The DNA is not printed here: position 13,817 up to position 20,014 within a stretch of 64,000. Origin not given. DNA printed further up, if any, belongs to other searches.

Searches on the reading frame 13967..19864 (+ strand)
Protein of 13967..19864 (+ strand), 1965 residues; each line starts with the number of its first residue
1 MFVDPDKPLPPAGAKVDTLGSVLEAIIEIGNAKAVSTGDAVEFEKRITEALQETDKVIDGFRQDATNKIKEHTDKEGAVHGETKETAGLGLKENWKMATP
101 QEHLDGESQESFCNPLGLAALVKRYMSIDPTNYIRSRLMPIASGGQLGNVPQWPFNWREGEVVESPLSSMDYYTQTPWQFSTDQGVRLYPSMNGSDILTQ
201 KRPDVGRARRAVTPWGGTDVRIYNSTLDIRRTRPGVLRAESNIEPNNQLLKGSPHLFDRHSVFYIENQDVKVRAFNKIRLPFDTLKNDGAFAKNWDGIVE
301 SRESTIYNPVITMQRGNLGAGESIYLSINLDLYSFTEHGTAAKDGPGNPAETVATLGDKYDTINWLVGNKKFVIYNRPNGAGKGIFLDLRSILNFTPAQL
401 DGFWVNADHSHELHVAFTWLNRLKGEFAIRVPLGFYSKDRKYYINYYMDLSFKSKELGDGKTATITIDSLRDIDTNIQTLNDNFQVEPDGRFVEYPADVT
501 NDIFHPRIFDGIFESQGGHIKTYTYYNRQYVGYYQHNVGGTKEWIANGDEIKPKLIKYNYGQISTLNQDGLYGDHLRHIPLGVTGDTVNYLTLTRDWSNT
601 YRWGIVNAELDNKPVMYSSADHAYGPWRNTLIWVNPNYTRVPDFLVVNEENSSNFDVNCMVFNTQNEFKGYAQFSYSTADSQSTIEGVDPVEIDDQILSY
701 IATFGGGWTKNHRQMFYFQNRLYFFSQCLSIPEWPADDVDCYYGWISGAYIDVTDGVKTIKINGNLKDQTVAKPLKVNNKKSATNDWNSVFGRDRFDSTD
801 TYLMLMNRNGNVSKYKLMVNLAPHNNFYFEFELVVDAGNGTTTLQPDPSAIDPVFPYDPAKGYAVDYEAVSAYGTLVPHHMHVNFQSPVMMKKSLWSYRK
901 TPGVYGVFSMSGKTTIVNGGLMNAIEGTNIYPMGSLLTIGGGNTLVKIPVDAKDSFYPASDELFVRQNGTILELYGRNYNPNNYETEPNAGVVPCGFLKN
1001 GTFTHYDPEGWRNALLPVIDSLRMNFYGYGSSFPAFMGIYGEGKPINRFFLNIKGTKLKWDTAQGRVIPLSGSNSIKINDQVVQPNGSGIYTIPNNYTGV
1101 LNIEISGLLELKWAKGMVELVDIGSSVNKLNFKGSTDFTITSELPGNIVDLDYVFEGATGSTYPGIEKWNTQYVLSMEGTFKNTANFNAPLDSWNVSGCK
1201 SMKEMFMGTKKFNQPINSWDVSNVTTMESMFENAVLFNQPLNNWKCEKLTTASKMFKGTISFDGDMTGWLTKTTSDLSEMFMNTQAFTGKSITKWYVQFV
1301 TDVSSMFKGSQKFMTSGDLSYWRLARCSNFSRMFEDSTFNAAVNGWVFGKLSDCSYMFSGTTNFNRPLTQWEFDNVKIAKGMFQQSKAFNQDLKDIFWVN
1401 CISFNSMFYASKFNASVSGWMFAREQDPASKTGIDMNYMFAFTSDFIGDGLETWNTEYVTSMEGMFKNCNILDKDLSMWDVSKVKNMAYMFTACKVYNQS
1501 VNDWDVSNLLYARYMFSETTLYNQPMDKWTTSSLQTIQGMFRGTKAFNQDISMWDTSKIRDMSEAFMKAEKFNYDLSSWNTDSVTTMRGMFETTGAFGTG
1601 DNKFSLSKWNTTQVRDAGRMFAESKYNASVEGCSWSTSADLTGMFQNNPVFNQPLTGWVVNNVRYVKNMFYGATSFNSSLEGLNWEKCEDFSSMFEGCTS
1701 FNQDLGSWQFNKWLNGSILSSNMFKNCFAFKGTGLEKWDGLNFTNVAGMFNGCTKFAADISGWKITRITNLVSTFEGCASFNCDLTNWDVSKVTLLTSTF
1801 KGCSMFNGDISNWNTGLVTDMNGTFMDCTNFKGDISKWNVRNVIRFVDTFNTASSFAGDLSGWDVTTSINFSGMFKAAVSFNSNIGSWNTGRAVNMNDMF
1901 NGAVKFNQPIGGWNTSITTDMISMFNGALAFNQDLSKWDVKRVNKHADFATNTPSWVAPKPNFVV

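Call 53: search_protein_families(library=phrogs, proteins=[window:13967-19864:+], max_evalue=0.00001)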
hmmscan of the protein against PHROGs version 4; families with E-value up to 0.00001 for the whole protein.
window:13967-19864:+ (1965 aa): 6 families
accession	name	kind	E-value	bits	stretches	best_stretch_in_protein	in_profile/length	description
phrog_17273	-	unknown function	0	1954.5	6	1-1314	1-1326/1713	-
phrog_22899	-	unknown function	1.4e-122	411.5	6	1447-1636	174-357/1857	-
phrog_3649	-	unknown function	3.5e-78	264.3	6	1553-1708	183-343/375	-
phrog_14667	-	unknown function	2.9e-26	92.6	2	42-125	38-123/875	-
phrog_35701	-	unknown function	9.1e-19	68.3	0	1899-1953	1-62/78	-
phrog_2163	-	head and packaging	2.6e-08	34.4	1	45-141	171-282/574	virion structural protein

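Call 87: search_protein_families(library=pfam, proteins=[window:13967-19864:+], max_evalue=0.001)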
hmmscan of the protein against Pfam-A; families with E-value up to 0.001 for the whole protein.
window:13967-19864:+ (1965 aa): 1 family
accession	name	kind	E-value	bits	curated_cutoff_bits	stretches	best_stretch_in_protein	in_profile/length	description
PF03382.20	DUF285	-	7.4e-201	655.5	25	9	1150-1269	2-120/120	Mycoplasma protein of unknown function, DUF285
